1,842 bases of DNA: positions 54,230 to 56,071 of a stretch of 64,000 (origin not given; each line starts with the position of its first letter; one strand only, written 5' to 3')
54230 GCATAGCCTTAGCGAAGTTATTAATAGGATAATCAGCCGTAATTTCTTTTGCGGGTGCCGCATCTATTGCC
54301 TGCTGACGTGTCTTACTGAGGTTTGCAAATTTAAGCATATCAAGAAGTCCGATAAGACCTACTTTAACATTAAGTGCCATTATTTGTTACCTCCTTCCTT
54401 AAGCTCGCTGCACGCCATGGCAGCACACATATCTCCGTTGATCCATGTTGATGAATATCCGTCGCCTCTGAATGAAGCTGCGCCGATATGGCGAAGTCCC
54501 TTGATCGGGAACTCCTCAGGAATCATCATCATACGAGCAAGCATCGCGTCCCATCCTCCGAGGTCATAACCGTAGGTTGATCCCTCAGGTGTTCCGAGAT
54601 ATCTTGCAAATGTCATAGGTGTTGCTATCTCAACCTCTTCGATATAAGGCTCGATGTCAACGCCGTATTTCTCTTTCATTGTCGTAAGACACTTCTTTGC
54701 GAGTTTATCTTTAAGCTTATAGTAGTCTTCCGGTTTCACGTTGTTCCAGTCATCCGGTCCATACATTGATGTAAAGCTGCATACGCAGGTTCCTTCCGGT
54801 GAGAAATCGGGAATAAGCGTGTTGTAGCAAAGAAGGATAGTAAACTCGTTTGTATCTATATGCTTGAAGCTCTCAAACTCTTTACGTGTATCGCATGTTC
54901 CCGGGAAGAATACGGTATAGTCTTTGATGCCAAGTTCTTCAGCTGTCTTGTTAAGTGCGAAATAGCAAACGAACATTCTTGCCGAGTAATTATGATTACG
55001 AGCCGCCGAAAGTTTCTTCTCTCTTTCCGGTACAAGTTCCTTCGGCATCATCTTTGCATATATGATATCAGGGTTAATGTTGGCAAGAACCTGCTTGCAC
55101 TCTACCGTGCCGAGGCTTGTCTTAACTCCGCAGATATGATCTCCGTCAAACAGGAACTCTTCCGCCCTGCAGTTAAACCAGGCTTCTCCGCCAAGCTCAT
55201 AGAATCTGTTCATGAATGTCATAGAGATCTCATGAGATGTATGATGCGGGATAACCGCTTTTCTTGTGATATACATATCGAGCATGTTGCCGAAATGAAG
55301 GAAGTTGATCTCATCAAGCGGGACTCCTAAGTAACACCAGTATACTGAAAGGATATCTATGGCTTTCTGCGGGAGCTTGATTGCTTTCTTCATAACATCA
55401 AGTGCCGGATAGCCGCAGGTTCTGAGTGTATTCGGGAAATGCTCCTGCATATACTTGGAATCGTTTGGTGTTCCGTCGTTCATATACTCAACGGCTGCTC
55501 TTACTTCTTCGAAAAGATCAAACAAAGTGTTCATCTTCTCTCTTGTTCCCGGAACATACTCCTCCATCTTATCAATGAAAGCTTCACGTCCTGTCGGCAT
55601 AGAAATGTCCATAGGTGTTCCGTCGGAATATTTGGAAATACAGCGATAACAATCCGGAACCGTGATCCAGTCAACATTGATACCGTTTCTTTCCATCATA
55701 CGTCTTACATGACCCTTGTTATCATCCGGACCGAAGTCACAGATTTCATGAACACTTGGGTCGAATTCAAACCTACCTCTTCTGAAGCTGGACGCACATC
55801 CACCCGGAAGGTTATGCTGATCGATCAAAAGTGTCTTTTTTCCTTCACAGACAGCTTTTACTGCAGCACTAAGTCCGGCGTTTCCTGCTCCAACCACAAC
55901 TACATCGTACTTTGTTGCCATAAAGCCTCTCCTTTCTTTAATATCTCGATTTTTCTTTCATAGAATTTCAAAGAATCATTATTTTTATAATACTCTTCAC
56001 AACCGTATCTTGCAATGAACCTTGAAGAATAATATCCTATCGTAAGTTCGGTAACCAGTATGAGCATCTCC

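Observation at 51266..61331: Eight translationally coupled minus-strand genes with unrelated-looking functions: a candidate undescribed module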

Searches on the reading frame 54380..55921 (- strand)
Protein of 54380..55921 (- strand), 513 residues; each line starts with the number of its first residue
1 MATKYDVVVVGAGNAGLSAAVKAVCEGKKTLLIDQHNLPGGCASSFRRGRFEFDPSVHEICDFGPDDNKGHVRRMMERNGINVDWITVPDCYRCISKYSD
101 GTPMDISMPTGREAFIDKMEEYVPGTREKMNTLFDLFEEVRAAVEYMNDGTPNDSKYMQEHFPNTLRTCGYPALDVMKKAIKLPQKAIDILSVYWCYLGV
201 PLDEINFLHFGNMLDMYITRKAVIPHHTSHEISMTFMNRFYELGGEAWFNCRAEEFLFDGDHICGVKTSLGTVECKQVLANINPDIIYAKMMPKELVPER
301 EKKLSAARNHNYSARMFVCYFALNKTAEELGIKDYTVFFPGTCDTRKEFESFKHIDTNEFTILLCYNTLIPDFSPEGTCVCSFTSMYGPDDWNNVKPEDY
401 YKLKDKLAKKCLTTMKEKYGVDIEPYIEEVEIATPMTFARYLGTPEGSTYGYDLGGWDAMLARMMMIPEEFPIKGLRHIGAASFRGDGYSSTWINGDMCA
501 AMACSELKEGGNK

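Call 3: search_protein_families(library=pfam, proteins=[window:54380-55921:-], max_evalue=0.01)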
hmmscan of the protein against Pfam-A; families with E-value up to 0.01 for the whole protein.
window:54380-55921:- (513 aa): 10 families
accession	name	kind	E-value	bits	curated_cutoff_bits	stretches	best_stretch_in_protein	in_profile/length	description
PF13450.12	NAD_binding_8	-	3e-10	40.7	21.9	1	9-77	1-66/68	NAD(P)-binding Rossmann-like domain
PF12831.13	FAD_oxidored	-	4.3e-09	36.6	27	1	6-45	1-40/416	FAD dependent oxidoreductase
PF00890.30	FAD_binding_2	-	6.9e-08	32.5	20.4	1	6-49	1-43/414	FAD binding domain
PF01266.30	DAO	-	5.2e-07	29.9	27.9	1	6-48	1-42/353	FAD dependent oxidoreductase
PF03486.20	HI0933_like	-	2.9e-05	24.1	50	1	6-40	2-36/244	HI0933-like protein Rossmann domain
PF07992.20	Pyr_redox_2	-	4.6e-05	23.4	26.1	1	5-84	1-79/291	Pyridine nucleotide-disulphide oxidoreductase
PF01134.28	GIDA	-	0.00016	21.3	22.1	1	6-36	1-31/391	Glucose inhibited division protein A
PF01946.23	Thi4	-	0.00021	21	26.2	1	4-43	17-57/235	Thi4 family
PF01494.25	FAD_binding_3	-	0.0092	15.7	22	0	4-37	1-34/349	FAD binding domain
PF00996.24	GDI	-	0.0092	15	23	0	1-46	1-46/436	GDP dissociation inhibitor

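Call 4: search_protein_families(library=ncbifam, proteins=[window:54380-55921:-], max_evalue=0.01)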
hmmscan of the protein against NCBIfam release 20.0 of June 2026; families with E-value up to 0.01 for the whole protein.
window:54380-55921:- (513 aa): 69 families (the best 25 are shown)
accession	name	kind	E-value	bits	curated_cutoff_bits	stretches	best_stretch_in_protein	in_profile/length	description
TIGR02730.1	carot_isom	equivalog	2.8e-29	102.3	586.9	1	5-503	1-488/493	carotenoid isomerase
TIGR02733.1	desat_CrtD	equivalog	9.3e-21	74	549.7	2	6-133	3-125/492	C-3',4' desaturase CrtD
NF045637.1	carotdesatCrtDProt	equivalog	3.8e-17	62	580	2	230-502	222-481/485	1-hydroxycarotenoid 3,4-desaturase CrtD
TIGR02734.1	crtI_fam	subfamily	6.9e-16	58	238.1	1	7-452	1-439/504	phytoene desaturase family protein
NF058655.1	CrtID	equivalog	1.3e-11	44.1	640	1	7-452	1-432/478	bifunctional phytoene desaturase/3,4-desaturase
NF042421.1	hydcarot_desat_CrtD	equivalog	8.1e-11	41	500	1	223-492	217-472/487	1-hydroxycarotenoid 3,4-desaturase CrtD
NF045689.1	BCarotKetCrtO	equivalog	2.8e-08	32.8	1000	1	4-44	3-43/563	beta-carotene ketolase CrtO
NF005560.0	PRK07233.1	equivalog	7.4e-08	31.6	252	1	6-59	2-55/435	hypothetical protein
TIGR03467.1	HpnE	equivalog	2.2e-07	30.6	283.05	1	7-55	1-51/430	hydroxysqualene dehydroxylase HpnE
NF053717.1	VnlPnlRedVprA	equivalog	2.5e-07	29.9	600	1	3-54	5-55/481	vinyl phenol reductase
NF006130.0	PRK08274.1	equivalog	3.2e-07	29.5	369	1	2-52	3-55/467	FAD-dependent tricarballylate dehydrogenase TcuA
NF003585.0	PRK05249.1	equivalog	7.8e-07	28.1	465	1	3-43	5-45/464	Si-specific NAD(P)(+) transhydrogenase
TIGR02032.1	GG-red-SF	subfamily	8.8e-07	28.9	158.8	1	5-40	1-36/297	geranylgeranyl reductase family protein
NF009477.0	PRK12843.1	equivalog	1.2e-06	27.2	758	1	3-44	15-56/578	FAD-dependent oxidoreductase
NF005511.0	PRK07121.1-4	equivalog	1.6e-06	26.9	466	1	3-43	19-59/553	FAD-binding protein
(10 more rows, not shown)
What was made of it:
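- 54380..55921 (-): Unit 3a: CrtI/CrtISO-superfamily FAD flavoprotein (513 aa). NCBIfam carot_isom 2.8e-29 over the full length but far below the cut-off (call 4).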

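Call 18: find_homologous_proteins(query=window:54380-55921:-, max_evalue=1e-10)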
Query window:54380-55921:- (513 aa): 2104 proteins with E <= 1e-10 among 8000 candidates; the best 120 are listed.
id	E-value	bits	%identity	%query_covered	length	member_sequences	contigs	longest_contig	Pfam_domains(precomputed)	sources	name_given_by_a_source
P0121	0.0e+0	1093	88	100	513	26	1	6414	PF01266.31,PF13450.13,PF00890.31,PF03486.21,PF12831.14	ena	-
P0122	0.0e+0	1050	84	100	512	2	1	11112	PF01946.24,PF01266.31,PF13450.13,PF00890.31,PF07992.21,PF03486.21,PF01134.29,PF12831.14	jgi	-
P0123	0.0e+0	1037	85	99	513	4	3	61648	PF01266.31,PF13450.13,PF00890.31,PF07992.21,PF12831.14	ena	-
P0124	1.5e-291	986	80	99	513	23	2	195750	PF01946.24,PF01266.31,PF13450.13,PF00890.31,PF07992.21,PF03486.21,PF01134.29,PF12831.14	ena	-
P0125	2.1e-269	913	74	100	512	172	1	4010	PF01946.24,PF01266.31,PF13450.13,PF00890.31,PF07992.21,PF03486.21,PF12831.14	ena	-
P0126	1.3e-267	907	72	100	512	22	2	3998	PF01266.31,PF13450.13,PF00890.31,PF07992.21,PF03486.21,PF12831.14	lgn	-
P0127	3.7e-262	889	71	100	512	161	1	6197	PF01946.24,PF01266.31,PF13450.13,PF00890.31,PF07992.21,PF03486.21,PF12831.14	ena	-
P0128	1.2e-261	887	71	100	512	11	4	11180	PF01946.24,PF01266.31,PF13450.13,PF00890.31,PF07992.21,PF03486.21,PF12831.14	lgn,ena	-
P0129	1.2e-258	877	72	100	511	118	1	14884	PF01946.24,PF01266.31,PF13450.13,PF00890.31,PF07992.21,PF03486.21,PF12831.14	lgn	-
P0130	1.8e-256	870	70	100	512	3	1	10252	PF01266.31,PF13450.13,PF00890.31,PF12831.14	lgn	-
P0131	1.9e-256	870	71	100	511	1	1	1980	PF01946.24,PF01266.31,PF13450.13,PF00890.31,PF07992.21,PF12831.14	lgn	-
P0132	9.7e-256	867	71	100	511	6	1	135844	PF01266.31,PF13450.13,PF00890.31,PF12831.14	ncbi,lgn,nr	ncbi:MAG: NAD(P)/FAD-dependent oxidoreductase [Clostridiales bacterium]|nr:NAD(P)/FAD-dependent oxid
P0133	3.2e-247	839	67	99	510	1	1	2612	PF01946.24,PF01266.31,PF13450.13,PF00890.31,PF03486.21,PF12831.14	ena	-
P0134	9.1e-241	818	67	99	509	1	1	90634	PF01266.31,PF13450.13,PF00890.31,PF12831.14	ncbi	-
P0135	1.3e-225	768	63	100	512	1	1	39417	PF01946.24,PF01266.31,PF01593.31,PF13450.13,PF00890.31,PF07992.21,PF01494.26,PF12831.14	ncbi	-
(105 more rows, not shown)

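Call 20: find_related_loci(query=A2, collection=metagenome_contigs, flank=8000)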
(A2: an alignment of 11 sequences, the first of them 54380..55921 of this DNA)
Query A2 (513 aa) in metagenome_contigs; peptide patterns used: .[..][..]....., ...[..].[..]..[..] (x = any residue, [..] = any of these).
600 stretches matched a pattern (row limit reached: there are more); 108 encode a relative of the query (tblastn E <= 1e-3); the best 80 are kept; 80 distinct loci.
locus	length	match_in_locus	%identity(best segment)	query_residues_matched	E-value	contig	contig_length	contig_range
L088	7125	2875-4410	87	1-513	0e+0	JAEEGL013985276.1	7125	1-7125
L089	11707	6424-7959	74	1-513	0e+0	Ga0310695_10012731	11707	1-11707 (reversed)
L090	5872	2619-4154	58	3-513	0e+0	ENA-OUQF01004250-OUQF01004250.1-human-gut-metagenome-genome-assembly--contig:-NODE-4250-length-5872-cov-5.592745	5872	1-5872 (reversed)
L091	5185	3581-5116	57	3-513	0e+0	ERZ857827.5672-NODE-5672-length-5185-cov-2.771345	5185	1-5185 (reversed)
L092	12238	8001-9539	59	4-513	0e+0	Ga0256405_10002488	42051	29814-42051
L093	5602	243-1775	58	4-513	0e+0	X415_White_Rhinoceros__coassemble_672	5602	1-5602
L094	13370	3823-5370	58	1-512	0e+0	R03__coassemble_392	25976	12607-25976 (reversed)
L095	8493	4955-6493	58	4-513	0e+0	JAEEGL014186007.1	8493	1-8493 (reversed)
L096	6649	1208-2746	57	4-513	0e+0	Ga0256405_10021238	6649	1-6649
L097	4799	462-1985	56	3-509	0e+0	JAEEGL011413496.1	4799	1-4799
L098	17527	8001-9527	55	4-513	0e+0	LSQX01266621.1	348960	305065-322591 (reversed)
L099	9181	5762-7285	57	3-509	0e+0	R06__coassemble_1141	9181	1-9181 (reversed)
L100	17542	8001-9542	54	4-512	0e+0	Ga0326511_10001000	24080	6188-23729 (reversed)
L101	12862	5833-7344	54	4-510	0e+0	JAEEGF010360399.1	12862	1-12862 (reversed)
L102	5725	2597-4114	52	4-512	0e+0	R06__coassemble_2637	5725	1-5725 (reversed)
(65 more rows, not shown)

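Call 22: search_protein_families(library=padloc, proteins=[window:54380-55921:-], max_evalue=0.01)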
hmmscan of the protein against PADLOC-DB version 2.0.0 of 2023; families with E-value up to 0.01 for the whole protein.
window:54380-55921:- (513 aa): 1 family
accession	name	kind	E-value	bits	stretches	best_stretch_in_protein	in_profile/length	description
PDLC01086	C3a186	-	2.1e-07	28.6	1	7-54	3-44/384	"C-3?,4? desaturase"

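Call 31: search_solved_structures(query=window:54380-55921:-, max_evalue=0.001)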
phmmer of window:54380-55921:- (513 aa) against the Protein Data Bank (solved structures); distinct sequences matched with E-value up to 0.001: 5.
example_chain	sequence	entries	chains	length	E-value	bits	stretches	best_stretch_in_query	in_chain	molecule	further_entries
4rep_A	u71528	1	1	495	7.3e-08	34.5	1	225-500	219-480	Gamma-carotene desaturase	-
4dgk_A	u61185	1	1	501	1.8e-07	33.2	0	236-450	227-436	Phytoene dehydrogenase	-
3ada_B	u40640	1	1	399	0.00039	22.2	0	230-295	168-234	SARCOSINE OXIDASE BETA SUBUNIT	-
1vrq_B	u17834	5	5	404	0.00041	22.2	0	230-295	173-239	Sarcosine oxidase beta subunit | Subunit beta of sarcosine oxidase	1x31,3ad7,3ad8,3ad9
6cr0_A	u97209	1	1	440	0.0008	21.2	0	5-129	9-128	(S)-6-hydroxynicotine oxidase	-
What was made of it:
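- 54380..55921 (-): Closest PDB entries are CrtD and CrtI at about 1e-7 (call 31).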
